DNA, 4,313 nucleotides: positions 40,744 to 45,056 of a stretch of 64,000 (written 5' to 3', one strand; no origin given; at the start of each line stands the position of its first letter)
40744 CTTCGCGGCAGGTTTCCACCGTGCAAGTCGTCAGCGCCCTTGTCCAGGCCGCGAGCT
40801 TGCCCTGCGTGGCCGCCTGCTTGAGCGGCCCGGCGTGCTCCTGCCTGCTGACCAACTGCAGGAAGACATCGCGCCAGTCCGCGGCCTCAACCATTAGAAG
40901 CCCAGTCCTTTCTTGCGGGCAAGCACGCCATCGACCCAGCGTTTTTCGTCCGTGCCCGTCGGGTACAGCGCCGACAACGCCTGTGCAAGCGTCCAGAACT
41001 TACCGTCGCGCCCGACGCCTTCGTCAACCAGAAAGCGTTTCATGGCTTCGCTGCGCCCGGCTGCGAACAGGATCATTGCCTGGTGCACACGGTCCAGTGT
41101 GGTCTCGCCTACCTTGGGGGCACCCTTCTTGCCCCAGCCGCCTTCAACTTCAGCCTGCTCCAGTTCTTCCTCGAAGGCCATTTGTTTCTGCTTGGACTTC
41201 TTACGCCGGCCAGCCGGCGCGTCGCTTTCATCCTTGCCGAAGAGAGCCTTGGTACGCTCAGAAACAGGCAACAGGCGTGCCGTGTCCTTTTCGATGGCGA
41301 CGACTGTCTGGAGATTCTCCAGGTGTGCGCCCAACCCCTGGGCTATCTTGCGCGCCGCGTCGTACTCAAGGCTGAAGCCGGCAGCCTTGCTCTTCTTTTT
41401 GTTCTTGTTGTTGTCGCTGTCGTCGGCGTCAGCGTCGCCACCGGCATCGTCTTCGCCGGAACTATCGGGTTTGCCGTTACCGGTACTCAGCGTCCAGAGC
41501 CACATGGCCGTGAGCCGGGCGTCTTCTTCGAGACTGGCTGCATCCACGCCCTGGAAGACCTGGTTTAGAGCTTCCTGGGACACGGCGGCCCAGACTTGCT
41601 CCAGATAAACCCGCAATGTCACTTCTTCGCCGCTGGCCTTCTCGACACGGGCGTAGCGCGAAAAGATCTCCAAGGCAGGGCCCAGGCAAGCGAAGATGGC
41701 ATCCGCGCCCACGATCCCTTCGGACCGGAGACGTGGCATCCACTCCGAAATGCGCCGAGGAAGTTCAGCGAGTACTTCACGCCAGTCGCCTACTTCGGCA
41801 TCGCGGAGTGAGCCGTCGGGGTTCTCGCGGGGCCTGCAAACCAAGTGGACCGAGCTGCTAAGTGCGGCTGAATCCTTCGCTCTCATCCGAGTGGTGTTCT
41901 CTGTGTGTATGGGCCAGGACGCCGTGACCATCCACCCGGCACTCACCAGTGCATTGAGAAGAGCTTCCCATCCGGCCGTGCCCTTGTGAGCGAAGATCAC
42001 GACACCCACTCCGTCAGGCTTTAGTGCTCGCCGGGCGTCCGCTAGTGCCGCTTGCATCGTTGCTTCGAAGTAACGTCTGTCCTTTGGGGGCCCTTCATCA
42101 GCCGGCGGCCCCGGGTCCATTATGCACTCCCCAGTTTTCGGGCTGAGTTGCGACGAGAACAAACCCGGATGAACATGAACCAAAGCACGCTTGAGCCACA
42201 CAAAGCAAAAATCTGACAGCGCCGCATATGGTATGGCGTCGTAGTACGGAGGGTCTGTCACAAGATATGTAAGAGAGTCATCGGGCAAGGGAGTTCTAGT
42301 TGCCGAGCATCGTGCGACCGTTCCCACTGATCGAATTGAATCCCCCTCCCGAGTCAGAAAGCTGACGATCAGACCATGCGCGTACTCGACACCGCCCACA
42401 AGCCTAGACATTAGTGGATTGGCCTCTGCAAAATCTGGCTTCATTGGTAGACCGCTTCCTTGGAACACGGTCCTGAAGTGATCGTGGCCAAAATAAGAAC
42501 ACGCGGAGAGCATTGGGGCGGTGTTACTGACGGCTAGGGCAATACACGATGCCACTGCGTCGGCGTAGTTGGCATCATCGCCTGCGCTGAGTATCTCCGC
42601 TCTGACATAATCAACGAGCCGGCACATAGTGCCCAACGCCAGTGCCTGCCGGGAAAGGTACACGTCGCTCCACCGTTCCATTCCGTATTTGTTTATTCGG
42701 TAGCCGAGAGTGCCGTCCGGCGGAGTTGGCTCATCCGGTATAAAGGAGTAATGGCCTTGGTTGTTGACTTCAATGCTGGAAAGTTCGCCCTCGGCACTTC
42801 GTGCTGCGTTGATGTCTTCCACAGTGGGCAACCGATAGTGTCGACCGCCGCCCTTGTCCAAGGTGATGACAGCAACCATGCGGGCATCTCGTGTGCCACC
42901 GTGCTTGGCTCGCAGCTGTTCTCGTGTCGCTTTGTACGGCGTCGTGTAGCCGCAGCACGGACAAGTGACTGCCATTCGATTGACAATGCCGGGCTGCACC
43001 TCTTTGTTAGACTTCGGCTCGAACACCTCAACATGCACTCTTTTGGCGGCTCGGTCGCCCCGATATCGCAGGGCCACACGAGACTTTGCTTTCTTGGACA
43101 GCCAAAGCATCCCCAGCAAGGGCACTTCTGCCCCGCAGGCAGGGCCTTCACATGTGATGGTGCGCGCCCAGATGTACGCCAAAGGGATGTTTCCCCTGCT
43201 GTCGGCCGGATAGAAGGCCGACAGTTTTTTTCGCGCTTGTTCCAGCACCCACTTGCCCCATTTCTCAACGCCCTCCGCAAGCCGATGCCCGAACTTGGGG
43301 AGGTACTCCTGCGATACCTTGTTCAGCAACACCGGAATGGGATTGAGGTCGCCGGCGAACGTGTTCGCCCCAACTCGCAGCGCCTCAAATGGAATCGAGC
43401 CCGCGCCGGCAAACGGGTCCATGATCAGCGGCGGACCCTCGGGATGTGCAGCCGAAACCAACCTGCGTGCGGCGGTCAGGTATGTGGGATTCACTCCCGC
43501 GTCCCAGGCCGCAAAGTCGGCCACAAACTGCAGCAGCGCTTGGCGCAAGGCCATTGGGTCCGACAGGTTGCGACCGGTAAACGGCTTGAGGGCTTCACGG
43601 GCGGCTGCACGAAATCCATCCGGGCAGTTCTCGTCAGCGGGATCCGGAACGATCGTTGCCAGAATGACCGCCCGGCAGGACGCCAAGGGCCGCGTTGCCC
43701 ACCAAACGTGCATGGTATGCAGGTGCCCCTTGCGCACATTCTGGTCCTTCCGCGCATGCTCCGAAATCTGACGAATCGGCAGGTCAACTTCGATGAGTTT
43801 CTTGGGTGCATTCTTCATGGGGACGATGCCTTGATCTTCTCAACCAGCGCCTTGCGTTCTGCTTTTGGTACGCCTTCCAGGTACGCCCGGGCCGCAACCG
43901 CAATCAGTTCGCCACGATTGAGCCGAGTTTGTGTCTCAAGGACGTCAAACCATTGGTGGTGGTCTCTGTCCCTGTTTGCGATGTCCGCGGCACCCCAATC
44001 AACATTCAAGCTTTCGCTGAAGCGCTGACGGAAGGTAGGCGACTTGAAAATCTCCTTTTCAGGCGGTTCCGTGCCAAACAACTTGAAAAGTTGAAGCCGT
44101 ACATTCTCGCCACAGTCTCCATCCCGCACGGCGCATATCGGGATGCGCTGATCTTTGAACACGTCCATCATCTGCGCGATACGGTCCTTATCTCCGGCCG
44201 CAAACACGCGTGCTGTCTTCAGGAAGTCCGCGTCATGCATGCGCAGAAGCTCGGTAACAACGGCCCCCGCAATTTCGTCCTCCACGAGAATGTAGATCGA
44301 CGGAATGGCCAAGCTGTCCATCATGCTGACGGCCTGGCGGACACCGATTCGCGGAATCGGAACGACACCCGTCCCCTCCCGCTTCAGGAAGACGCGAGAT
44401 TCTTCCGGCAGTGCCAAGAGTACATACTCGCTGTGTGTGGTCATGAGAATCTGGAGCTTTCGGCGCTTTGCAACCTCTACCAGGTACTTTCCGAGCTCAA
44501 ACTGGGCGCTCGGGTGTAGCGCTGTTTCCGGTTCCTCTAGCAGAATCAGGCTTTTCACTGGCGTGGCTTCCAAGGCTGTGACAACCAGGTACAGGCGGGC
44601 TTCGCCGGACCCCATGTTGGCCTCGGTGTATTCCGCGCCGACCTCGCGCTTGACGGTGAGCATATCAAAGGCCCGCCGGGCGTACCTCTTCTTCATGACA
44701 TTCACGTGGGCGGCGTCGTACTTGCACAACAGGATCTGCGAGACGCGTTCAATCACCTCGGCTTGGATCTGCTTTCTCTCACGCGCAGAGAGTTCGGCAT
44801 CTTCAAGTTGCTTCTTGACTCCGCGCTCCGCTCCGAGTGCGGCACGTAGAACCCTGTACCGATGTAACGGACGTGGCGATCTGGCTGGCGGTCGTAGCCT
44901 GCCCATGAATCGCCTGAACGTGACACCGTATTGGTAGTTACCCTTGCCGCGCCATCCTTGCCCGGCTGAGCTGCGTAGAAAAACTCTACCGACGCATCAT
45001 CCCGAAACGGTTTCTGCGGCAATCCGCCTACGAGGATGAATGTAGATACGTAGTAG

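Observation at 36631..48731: Six-gene overlapping minus-strand operon: SNF2/DUF3883 helicase, OLD-like ATPase-TOPRIM, DUF1156 methyltransferase, DUF3780, DUF499 ATPase, unknown 232-aa protein; candidate uncharacterised anti-phage system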

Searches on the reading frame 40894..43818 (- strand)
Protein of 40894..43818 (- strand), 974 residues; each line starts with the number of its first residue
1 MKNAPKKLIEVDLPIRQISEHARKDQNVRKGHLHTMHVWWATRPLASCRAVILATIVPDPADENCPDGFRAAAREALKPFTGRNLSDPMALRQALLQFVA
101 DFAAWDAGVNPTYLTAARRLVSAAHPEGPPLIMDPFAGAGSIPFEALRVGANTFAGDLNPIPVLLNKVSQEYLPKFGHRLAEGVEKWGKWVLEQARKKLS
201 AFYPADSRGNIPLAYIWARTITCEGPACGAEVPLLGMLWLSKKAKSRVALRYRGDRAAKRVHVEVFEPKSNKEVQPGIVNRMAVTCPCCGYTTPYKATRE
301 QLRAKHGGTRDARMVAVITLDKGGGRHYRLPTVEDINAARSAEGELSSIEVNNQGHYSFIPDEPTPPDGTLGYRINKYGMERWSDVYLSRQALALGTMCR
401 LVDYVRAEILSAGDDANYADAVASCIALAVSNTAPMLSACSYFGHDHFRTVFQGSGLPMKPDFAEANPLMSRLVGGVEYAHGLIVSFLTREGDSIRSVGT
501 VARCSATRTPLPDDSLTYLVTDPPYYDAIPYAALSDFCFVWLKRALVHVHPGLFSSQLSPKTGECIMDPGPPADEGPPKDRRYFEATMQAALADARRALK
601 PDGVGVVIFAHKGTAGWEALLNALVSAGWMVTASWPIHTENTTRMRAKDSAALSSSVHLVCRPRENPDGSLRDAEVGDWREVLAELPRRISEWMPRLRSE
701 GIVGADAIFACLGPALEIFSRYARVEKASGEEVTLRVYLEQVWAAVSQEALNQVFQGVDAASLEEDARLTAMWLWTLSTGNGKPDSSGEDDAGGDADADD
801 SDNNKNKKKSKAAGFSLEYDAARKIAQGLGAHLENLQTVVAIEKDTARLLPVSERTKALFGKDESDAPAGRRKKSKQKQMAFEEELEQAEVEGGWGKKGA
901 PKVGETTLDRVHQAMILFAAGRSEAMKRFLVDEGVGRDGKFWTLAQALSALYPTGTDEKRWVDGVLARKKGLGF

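Call 3: search_protein_families(library=pfam, proteins=[window:40894-43818:-], max_evalue=0.01)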
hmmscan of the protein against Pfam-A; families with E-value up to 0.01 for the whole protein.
window:40894-43818:- (974 aa): 2 families
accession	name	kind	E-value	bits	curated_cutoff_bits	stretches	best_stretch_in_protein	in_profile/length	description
PF06634.17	DUF1156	-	7.8e-18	64.8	24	1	13-62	2-52/73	Protein of unknown function (DUF1156)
PF01170.24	UPF0020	-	0.004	17.3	22.3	0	117-157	17-57/197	RMKL-like, methyltransferase domain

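Call 4: search_protein_families(library=padloc, proteins=[window:40894-43818:-], max_evalue=0.01)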
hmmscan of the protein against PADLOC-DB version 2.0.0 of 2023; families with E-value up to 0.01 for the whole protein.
window:40894-43818:- (974 aa): 17 families
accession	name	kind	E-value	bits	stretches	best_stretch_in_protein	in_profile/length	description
PDLC00660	HmaB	-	5.2e-101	337.1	2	180-748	218-807/967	DNA-adenine methylase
PDLC00661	HmaB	-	6.7e-101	336.7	2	180-773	219-826/973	DNA-adenine methylase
PDLC03233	MTase_II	-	1.2e-40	137.7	1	4-672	30-652/731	Type II methyltransferase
PDLC03352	MTase_II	-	2.4e-36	123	3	132-247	95-205/1023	Type II methyltransferase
PDLC02189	DUF1156_MTase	-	4.1e-34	116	3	130-275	165-306/944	-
PDLC03314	MTase_II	-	2.2e-19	67.1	2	519-726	550-745/944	Type II methyltransferase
PDLC03319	MTase_II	-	5.4e-08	30.1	1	505-625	281-384/503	Type II methyltransferase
PDLC04134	mad2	-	8.5e-07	26.2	1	87-163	250-326/492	mads_2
PDLC02541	PglX|PglXI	-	4.2e-06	23.2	1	500-633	478-592/919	PglXI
PDLC03380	MTase_II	-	1.8e-05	22.2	1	502-543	249-290/393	Type II methyltransferase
PDLC03367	MTase_II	-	1.8e-05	21.3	1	131-170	44-83/633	Type II methyltransferase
PDLC03312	MTase_II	-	2.2e-05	20.3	1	510-630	1123-1229/1344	Type II methyltransferase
PDLC03364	MTase_II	-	0.00013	19.1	1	125-180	56-110/380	Type II methyltransferase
PDLC03325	MTase_II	-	0.0003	17.6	0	131-167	94-130/426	Type II methyltransferase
PDLC03322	MTase_II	-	0.00032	17.7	1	130-169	66-105/446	Type II methyltransferase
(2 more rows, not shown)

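Call 15: search_protein_families(library=ncbifam, proteins=[window:40894-43818:-], max_evalue=0.1)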
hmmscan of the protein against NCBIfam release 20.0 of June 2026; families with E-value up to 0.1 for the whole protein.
window:40894-43818:- (974 aa): 3 families
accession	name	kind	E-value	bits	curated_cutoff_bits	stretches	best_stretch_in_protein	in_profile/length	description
NF042963.1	DUF1156_antiphage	equivalog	3.9e-45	154.3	1000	2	130-731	185-773/960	anti-phage-associated DUF1156 domain-containing protein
NF045640.1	AspGlyoxATaseBhcA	equivalog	0.00075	18.5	650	1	583-633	34-84/395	L-aspartate--glyoxylate aminotransferase BhcA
TIGR01177.1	TIGR01177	hypoth_equivalog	0.0074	15.6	316.55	0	117-158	171-212/330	TIGR01177 family methyltransferase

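Call 16: find_related_loci(query=window:40894-43818:-, collection=genome_contigs, flank=10000)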
Query window:40894-43818:- (974 aa) in genome_contigs; peptide patterns used: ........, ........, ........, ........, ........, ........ (x = any residue, [..] = any of these).
100 stretches matched a pattern; 11 encode a relative of the query (tblastn E <= 1e-3); 11 distinct loci.
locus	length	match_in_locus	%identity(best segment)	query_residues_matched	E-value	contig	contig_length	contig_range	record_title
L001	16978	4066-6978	60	5-974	0e+0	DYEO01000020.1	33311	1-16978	MAG TPA_asm: Dethiobacter sp. isolate Tomsk_51_21 Tomsk_k141_21147, whole genome shotgun sequence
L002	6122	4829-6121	61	4-448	0e+0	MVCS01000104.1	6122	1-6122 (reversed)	MAG: Planctomycetales bacterium 4484_123 ex4484_123_scaffold_15426, whole genome shotgun sequence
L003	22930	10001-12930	42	6-966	0e+0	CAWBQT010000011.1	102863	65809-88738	MAG: uncultured Alphaproteobacteria bacterium isolate MFD01248.bin.2.60 genome assembly, contig: contig_31291, whole gen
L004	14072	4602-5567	72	3-974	9e-121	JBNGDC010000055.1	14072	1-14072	MAG: Phycisphaerae bacterium isolate E05-017 bin55.fa-55, whole genome shotgun sequence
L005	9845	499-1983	45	495-966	1e-112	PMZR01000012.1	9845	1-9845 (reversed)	MAG: Acidobacteria bacterium isolate fen_186 73.20110800_E3D.77_contig_62737, whole genome shotgun sequence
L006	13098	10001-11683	22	132-685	2e-20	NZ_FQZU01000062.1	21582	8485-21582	Desulfatibacillum alkenivorans DSM 16219, whole genome shotgun sequence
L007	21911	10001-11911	24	132-732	3e-20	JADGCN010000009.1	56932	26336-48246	MAG: Magnetococcales bacterium isolate nWRX3bin12 nWRX3_bin12_NODE_9_length_56932_cov_12.285353, whole genome shotgun se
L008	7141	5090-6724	23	132-662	4e-18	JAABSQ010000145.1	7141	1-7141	MAG: Desulfobacteraceae bacterium isolate S15.Bin066 Scaffold_197_2, whole genome shotgun sequence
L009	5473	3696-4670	24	358-662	3e-15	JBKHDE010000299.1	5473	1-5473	MAG: Desulfococcaceae bacterium isolate D1M03_4 NODE_8396_length_5473_cov_5.476929, whole genome shotgun sequence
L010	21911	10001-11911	24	132-732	5e-21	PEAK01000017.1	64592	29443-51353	MAG: Magnetococcales bacterium isolate HA3dbin1 scaffold18, whole genome shotgun sequence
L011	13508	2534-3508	23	358-662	2e-14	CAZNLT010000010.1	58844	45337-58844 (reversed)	MAG TPA_asm: uncultured Desulfobacterales bacterium isolate binchicken_co8_349 genome assembly, contig: NODE_395_length_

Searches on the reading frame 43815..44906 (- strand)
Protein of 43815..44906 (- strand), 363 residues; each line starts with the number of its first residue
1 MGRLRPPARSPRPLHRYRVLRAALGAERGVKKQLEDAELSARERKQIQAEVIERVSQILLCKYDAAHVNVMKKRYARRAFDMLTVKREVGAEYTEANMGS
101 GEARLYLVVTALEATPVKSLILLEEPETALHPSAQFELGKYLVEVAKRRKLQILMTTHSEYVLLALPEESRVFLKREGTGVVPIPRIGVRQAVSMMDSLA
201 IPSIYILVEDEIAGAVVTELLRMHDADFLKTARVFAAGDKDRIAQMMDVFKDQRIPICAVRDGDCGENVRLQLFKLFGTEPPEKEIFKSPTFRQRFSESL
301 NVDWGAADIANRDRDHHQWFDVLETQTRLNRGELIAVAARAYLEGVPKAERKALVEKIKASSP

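Call 3: search_protein_families(library=pfam, proteins=[window:43815-44906:-], max_evalue=0.01)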
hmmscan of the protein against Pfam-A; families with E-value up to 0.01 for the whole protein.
window:43815-44906:- (363 aa): 2 families
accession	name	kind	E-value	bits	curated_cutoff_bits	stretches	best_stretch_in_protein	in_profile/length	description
PF13304.12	AAA_21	-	2.2e-17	64.6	27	1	58-163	220-303/304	AAA domain, putative AbiEii toxin, Type IV TA system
PF13175.12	AAA_15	-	1.8e-14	54.6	32.1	1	48-162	268-373/374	AAA ATPase domain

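Call 4: search_protein_families(library=padloc, proteins=[window:43815-44906:-], max_evalue=0.01)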
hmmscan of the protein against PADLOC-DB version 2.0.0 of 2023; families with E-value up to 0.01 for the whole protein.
window:43815-44906:- (363 aa): 116 families (the best 25 are shown)
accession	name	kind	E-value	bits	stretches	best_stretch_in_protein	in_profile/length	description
PDLC04149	HEC-04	-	6.4e-32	108.8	1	23-289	139-403/494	-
PDLC02980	AriA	-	8.2e-18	63.4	1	57-163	187-302/304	-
PDLC02914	ATPase-Toprim_I-B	-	2.3e-15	54.7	1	95-272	182-361/443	-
PDLC03878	NsnB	-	3.5e-15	54.6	1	45-164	169-282/345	-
PDLC02979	AriA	-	9e-15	53.3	1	76-162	290-372/373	-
PDLC04391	PDC-M07A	-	7.1e-13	46.3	1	38-171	223-357/412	-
PDLC04179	HEC-01A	-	1.2e-12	45.7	1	100-185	342-429/459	-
PDLC04180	HEC-01A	-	1.7e-12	45.3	1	83-163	240-321/382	-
PDLC00289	PtuA1|PtuA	-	5.3e-12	43.5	1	37-183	174-312/404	AAA ATPase domain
PDLC04148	HEC-03B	-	2.5e-11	41.3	1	91-164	312-385/458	-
PDLC00091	GajA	-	4.8e-11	40.2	1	115-162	294-341/627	AAA ATPase domain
PDLC04182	HEC-01A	-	6.5e-11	39.8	1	94-196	282-384/406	-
PDLC04178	HEC-01A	-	7.8e-11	39.6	1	79-162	246-330/399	-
PDLC04392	PDC-M07A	-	1.6e-10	38.6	1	62-169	250-357/432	-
PDLC04707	PDC-M55A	-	9.9e-10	36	1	18-166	200-352/421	-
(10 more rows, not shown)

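Call 15: search_protein_families(library=ncbifam, proteins=[window:43815-44906:-], max_evalue=0.1)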
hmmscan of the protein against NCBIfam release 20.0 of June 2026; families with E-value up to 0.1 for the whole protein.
window:43815-44906:- (363 aa): 15 families
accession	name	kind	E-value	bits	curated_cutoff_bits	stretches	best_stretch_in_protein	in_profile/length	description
NF047739.1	antiphage_MADS3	equivalog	0.0013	17.9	420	1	68-176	289-392/427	methylation-associated defense system AAA family ATPase MAD3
TIGR02770.1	nickel_nikD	equivalog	0.0032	16.9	318.7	1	110-169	136-195/230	nickel import ATP-binding protein NikD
TIGR04435.1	restrict_AAA_1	hypoth_equivalog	0.0045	15.7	300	1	113-183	414-491/568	restriction system-associated AAA family ATPase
NF008039.0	PRK10771.1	equivalog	0.0057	16.1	298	1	118-159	148-189/234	thiamine ABC transporter ATP-binding protein ThiQ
TIGR03771.1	anch_rpt_ABC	equivalog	0.0066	16.2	268.8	1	97-159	113-172/223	anchored repeat-type ABC transporter ATP-binding subunit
NF038234.1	retron_eff_Eco8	equivalog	0.007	15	250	1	119-163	274-325/679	retron Eco8 family effector endonuclease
TIGR02982.1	heterocyst_DevA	subfamily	0.008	15.8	295.8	1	73-162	116-204/220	ABC exporter ATP-binding subunit, DevA family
TIGR04521.1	ECF_ATPase_2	equivalog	0.0084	15.2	330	1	74-160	122-205/279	energy-coupling factor transporter ATPase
NF010158.0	PRK13637.1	equivalog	0.011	14.8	390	1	76-207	123-252/287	energy-coupling factor transporter ATPase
NF010157.0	PRK13636.1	equivalog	0.015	14.5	463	1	120-181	162-221/285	cobalt transporter ATP-binding subunit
NF008420.0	PRK11247.1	equivalog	0.024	13.8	395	1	76-178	114-210/257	aliphatic sulfonates ABC transporter ATP-binding protein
TIGR01184.1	ntrCD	subfamily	0.046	13.3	291.8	0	96-159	113-174/230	nitrate ABC transporter ATP-binding protein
TIGR01277.1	thiQ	equivalog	0.055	13.1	245.05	1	118-161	147-190/213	thiamine ABC transporter ATP-binding protein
NF010155.0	PRK13634.1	equivalog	0.06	12.6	413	1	96-159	144-205/290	energy-coupling factor ABC transporter ATP-binding protein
NF041760.1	PtuA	equivalog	0.091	11.6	500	0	120-186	379-445/524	retron Ec78 anti-phage system effector ATPase PtuA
